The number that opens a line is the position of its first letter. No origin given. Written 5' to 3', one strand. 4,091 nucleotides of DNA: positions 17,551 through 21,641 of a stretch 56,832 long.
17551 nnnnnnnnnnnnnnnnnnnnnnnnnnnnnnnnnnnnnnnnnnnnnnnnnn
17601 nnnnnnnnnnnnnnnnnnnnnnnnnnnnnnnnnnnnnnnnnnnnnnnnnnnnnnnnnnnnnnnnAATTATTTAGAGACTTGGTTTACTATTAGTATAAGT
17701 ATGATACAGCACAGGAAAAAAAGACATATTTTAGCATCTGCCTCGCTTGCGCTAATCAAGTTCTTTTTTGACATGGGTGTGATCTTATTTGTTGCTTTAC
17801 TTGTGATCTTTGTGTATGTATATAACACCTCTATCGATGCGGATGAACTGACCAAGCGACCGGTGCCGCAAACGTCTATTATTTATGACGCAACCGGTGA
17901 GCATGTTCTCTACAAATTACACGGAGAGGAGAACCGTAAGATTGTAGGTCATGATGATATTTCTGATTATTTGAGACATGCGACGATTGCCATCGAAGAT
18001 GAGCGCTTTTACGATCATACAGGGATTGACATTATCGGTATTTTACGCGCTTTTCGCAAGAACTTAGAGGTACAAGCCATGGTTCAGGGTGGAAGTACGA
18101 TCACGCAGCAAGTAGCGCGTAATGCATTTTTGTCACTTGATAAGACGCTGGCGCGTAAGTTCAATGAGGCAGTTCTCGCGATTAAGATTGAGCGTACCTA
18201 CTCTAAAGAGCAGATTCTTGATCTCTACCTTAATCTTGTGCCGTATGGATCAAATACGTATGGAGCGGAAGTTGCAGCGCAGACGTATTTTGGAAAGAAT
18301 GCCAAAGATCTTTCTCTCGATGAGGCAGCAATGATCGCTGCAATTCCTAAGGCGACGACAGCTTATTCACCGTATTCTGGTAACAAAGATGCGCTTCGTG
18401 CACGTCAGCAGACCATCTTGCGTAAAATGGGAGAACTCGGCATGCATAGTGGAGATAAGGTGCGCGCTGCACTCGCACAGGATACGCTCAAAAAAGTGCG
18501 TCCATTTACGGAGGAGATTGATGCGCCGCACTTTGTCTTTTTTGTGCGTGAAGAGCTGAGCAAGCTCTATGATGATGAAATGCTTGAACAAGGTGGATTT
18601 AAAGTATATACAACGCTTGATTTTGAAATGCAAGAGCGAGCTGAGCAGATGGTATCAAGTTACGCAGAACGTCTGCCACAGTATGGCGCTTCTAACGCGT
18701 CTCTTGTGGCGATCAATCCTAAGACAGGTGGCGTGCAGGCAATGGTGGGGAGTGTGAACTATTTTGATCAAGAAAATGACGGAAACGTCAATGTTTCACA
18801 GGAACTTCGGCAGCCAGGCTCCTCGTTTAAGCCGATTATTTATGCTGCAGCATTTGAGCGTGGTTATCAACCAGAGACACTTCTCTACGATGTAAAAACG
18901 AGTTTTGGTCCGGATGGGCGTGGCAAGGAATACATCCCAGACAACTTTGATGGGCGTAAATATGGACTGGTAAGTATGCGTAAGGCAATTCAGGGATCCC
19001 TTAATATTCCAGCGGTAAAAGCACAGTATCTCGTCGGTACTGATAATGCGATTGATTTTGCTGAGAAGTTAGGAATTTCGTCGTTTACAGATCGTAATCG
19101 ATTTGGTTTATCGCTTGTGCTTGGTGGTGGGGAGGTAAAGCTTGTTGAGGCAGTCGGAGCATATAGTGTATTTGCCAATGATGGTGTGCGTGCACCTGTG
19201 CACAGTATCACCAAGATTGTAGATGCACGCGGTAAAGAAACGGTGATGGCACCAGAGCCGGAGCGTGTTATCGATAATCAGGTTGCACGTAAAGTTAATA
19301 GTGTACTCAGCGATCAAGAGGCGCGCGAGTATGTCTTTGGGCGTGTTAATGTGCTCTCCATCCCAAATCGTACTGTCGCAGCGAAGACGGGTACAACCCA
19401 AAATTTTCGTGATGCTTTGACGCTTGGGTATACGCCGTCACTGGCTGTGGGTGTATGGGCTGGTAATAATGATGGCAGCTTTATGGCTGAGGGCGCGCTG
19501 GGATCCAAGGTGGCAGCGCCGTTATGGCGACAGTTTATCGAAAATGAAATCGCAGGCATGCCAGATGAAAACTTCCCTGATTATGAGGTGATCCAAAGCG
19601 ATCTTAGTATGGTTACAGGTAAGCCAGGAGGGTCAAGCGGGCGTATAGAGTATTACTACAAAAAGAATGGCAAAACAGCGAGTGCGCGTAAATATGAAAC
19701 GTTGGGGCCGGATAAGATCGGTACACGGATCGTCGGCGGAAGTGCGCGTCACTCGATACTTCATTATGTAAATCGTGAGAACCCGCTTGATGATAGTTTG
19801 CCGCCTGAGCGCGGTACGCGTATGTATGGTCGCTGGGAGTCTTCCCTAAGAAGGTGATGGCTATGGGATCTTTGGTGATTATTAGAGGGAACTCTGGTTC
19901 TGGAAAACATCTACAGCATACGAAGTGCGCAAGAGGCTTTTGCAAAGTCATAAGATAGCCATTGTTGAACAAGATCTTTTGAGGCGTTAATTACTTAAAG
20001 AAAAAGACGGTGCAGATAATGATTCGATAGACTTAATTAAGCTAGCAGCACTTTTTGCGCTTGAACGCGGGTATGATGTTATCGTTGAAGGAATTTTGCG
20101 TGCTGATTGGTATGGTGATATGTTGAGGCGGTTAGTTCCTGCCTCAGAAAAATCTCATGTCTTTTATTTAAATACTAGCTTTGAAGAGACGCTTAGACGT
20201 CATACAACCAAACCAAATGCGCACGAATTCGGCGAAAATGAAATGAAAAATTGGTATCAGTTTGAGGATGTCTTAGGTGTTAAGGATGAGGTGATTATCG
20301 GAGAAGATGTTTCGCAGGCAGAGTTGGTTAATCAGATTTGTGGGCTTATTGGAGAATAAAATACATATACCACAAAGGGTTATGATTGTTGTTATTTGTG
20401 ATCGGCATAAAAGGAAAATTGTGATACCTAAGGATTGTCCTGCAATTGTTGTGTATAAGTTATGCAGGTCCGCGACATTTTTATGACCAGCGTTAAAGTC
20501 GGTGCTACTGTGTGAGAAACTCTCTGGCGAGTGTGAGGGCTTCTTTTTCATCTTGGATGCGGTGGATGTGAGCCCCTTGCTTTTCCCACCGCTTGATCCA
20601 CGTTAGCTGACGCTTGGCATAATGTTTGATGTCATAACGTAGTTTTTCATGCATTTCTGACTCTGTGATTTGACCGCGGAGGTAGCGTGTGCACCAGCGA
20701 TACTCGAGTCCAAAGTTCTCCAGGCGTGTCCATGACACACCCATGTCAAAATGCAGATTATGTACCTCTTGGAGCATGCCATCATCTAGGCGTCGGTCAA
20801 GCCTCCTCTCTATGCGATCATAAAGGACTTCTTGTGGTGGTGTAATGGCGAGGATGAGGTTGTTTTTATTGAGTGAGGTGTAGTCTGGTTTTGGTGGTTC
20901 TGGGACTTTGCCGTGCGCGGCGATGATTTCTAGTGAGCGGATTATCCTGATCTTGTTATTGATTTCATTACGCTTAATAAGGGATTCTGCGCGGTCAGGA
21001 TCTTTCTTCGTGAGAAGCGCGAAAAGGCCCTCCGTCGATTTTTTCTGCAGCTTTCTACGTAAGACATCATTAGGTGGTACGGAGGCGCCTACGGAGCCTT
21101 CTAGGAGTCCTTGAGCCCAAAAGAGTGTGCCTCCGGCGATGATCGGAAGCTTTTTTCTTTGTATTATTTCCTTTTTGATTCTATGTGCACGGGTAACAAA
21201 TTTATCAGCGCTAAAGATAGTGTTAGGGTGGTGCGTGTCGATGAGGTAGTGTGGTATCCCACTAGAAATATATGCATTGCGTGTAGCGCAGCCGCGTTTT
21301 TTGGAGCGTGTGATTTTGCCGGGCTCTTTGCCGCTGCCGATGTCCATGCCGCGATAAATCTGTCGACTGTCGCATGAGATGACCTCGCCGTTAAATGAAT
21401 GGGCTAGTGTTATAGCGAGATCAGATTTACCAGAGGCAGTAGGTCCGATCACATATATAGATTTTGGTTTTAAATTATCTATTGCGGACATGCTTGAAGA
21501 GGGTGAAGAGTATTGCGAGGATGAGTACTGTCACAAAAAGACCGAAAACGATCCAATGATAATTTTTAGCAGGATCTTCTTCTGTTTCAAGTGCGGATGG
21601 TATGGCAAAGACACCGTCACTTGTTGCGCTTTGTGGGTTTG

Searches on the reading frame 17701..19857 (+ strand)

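Call 77: search_protein_families(library=pfam, proteins=[window:17701-19857:+], max_evalue=0.00001)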
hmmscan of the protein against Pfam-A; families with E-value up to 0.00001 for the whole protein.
window:17701-19857:+ (718 aa): 2 families
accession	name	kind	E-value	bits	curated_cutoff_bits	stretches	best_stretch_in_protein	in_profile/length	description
PF00912.28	Transgly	-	1.2e-62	211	27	1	69-243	4-177/178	Transglycosylase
PF00905.27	Transpeptidase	-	1e-26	94.3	22.1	1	334-579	2-266/299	Penicillin binding protein transpeptidase domain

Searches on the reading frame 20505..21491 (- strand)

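Call 77: search_protein_families(library=pfam, proteins=[window:20505-21491:-], max_evalue=0.00001)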
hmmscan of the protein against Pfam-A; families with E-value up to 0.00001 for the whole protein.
window:20505-21491:- (328 aa): 1 family
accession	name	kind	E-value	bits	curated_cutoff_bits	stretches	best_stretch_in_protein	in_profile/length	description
PF01715.23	IPPT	-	5.2e-51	174.1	23.6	1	44-301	1-242/243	IPP transferase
